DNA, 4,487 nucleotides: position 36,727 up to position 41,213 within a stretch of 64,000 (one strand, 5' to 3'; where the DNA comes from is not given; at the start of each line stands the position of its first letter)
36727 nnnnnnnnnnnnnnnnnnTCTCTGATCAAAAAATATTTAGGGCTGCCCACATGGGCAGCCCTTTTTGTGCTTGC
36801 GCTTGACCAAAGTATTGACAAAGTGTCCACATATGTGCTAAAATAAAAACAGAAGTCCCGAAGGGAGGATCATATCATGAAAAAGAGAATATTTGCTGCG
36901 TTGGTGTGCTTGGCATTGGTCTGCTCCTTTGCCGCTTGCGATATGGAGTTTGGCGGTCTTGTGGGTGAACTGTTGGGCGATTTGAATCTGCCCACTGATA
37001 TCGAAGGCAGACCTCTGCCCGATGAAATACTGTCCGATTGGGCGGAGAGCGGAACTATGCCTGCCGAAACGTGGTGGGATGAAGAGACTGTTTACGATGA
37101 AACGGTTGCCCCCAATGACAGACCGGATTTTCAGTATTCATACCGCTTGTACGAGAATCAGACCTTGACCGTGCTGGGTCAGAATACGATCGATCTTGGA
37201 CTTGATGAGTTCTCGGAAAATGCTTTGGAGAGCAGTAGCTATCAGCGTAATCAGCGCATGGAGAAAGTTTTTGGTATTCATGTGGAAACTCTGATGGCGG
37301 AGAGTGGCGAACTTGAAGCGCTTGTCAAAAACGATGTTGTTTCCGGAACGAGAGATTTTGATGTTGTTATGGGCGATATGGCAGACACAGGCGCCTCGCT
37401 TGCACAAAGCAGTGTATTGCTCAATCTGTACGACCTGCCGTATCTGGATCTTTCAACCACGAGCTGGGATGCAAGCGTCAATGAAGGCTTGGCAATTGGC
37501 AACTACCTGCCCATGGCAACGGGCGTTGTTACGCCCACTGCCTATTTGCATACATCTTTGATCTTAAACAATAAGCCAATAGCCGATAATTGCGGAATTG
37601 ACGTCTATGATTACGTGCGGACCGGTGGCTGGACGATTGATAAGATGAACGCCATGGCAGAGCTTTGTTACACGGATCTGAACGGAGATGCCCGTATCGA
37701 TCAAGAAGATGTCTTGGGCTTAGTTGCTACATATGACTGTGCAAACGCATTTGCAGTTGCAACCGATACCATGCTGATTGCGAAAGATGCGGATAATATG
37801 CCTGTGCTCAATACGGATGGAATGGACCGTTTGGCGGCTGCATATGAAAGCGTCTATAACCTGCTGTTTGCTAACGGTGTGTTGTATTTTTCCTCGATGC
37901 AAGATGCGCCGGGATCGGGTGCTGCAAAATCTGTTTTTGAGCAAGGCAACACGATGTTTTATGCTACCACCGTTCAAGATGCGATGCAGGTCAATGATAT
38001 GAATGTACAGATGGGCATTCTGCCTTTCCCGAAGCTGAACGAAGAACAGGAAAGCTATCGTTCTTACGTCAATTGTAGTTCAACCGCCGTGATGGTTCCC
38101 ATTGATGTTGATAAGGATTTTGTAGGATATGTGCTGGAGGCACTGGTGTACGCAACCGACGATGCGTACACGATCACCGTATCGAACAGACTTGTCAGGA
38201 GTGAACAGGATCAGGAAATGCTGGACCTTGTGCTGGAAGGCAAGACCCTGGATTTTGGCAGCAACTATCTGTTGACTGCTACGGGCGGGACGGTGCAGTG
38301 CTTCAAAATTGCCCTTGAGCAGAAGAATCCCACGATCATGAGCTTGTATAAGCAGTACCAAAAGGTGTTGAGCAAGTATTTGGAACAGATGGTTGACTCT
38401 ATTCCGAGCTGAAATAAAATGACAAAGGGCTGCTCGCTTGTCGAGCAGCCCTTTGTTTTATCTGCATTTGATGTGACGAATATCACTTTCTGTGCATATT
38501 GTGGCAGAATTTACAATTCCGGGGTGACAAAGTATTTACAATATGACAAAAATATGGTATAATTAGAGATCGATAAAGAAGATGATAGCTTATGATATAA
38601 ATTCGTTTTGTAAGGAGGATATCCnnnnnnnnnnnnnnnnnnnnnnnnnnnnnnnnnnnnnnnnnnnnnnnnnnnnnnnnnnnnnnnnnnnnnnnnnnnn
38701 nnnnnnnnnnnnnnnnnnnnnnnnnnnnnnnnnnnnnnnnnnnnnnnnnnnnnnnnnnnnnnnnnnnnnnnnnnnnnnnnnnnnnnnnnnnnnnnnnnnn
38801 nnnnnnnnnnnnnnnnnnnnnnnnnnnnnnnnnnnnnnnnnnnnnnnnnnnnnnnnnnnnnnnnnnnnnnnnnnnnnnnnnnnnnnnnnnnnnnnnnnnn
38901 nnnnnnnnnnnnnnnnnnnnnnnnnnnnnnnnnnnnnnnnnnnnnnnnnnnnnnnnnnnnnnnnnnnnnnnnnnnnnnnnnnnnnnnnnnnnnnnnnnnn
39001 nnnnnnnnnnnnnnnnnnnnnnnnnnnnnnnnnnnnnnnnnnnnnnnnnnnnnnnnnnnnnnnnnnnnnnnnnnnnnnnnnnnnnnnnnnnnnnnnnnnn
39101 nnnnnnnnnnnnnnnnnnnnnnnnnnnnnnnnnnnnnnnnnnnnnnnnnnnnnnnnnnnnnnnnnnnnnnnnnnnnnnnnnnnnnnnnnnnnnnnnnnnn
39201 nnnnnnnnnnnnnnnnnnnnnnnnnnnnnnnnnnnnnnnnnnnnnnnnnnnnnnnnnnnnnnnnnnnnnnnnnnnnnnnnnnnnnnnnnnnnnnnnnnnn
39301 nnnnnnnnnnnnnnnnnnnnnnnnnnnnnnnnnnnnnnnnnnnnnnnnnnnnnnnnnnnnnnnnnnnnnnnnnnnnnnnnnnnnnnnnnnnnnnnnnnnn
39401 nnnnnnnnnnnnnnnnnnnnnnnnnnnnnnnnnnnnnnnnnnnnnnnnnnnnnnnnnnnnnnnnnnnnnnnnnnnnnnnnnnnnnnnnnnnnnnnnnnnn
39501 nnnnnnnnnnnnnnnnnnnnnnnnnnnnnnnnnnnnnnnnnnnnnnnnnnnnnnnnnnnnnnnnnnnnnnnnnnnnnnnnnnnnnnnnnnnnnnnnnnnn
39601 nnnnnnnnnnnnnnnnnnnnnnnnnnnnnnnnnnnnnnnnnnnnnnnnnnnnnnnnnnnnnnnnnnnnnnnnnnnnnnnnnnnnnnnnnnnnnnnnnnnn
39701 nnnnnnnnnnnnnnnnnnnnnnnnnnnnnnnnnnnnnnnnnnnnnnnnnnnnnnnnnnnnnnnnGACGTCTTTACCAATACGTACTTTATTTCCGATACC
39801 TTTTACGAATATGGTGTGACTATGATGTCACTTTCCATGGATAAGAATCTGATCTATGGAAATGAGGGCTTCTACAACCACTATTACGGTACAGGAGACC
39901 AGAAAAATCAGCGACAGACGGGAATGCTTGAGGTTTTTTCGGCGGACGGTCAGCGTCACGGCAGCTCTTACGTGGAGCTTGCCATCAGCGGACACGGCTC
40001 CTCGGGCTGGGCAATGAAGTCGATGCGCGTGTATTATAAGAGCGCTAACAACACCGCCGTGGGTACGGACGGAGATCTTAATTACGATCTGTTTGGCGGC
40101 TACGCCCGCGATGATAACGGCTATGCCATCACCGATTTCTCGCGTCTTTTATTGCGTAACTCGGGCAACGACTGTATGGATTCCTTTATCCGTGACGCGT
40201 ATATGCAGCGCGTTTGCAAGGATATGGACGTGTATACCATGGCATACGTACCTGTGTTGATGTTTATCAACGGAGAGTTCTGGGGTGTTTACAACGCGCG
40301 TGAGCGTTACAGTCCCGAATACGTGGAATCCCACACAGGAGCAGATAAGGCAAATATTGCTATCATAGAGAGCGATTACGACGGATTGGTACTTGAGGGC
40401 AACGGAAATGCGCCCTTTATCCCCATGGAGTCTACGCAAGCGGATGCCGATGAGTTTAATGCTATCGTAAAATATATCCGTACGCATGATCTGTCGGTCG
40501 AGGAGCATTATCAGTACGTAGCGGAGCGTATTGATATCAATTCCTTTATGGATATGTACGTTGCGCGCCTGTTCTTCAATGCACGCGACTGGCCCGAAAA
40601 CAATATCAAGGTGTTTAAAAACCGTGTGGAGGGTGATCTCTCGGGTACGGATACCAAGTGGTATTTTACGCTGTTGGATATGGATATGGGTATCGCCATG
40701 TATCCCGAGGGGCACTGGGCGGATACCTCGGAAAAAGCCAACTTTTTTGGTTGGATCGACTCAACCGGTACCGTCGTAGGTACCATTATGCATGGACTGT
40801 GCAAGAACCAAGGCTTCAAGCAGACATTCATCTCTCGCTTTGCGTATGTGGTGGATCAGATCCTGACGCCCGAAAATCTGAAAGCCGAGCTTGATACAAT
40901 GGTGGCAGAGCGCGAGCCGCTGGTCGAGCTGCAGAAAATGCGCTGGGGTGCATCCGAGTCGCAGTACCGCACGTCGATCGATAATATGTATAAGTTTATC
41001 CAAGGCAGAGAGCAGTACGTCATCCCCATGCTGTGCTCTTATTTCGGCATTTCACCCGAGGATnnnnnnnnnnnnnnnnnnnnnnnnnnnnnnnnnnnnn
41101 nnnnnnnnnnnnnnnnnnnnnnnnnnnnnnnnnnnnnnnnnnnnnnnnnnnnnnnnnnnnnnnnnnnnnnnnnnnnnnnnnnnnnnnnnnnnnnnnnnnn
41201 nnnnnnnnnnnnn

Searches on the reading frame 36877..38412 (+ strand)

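Call 3: search_protein_families(library=pfam, proteins=[window:36877-38412:+], max_evalue=0.01)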
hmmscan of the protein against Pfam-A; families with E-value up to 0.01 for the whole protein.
window:36877-38412:+ (511 aa): 1 family
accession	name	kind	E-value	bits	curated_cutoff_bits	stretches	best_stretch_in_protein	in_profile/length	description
PF13416.11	SBP_bac_8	-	0.0045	17.2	27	1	129-388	7-213/279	Bacterial extracellular solute-binding protein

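Call 4: search_protein_families(library=ncbifam, proteins=[window:36877-38412:+], max_evalue=0.01)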
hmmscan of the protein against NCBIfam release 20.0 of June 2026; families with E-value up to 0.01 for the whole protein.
window:36877-38412:+ (511 aa): 0 families

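Call 94: search_protein_families(library=padloc, proteins=[window:36877-38412:+], max_evalue=0.001)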
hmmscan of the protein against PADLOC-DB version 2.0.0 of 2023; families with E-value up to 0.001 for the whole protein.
window:36877-38412:+ (511 aa): 0 families

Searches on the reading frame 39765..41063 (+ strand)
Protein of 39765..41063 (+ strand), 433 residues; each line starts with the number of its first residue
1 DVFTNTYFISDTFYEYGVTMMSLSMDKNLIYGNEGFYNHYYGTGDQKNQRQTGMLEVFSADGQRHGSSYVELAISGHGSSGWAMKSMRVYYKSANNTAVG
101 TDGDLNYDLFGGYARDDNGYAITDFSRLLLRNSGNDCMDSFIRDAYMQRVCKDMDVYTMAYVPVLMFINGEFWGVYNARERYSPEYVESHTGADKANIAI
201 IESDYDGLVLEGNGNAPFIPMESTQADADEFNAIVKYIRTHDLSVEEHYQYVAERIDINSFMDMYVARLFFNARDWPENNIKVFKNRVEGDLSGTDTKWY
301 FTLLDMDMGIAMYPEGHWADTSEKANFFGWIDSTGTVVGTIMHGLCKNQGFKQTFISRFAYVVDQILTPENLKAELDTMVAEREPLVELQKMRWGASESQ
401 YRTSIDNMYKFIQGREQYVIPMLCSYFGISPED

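Call 46: search_solved_structures(query=A4, max_evalue=1, show_alignments=2)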
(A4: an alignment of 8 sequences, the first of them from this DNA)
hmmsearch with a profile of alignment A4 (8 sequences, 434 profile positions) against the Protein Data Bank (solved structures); distinct sequences matched with E-value up to 1: 0.

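Call 67: find_related_loci(query=A4, collection=metagenome_contigs, flank=10000)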
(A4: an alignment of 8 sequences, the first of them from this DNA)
Query A4 (433 aa) in metagenome_contigs; peptide patterns used: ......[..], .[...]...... (x = any residue, [..] = any of these).
191 stretches matched a pattern; 60 encode a relative of the query (tblastn E <= 1e-3); 59 distinct loci.
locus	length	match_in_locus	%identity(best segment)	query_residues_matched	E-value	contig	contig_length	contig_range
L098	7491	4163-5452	88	1-433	0e+0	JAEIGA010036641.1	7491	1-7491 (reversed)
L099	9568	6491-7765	55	2-430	2e-165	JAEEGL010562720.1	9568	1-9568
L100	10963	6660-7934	55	2-430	4e-163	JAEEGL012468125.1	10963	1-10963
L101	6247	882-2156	55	2-430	3e-164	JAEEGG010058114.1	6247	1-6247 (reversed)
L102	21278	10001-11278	57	2-430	3e-160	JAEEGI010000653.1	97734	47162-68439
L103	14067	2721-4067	54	2-430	2e-158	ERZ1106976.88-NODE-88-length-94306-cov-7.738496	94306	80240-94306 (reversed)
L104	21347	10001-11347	54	2-430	2e-158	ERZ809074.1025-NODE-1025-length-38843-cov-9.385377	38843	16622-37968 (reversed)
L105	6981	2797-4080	52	2-433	2e-151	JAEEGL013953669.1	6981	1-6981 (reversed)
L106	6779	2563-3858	54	2-429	2e-148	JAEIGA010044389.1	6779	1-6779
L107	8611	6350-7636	50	1-430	1e-146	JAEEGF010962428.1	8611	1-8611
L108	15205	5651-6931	50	2-433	3e-146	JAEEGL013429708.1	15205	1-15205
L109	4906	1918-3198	53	7-429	5e-148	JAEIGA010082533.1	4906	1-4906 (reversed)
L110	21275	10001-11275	52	1-430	7e-144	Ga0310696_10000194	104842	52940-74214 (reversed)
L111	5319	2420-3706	49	1-430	7e-145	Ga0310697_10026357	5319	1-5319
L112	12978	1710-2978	50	1-429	1e-140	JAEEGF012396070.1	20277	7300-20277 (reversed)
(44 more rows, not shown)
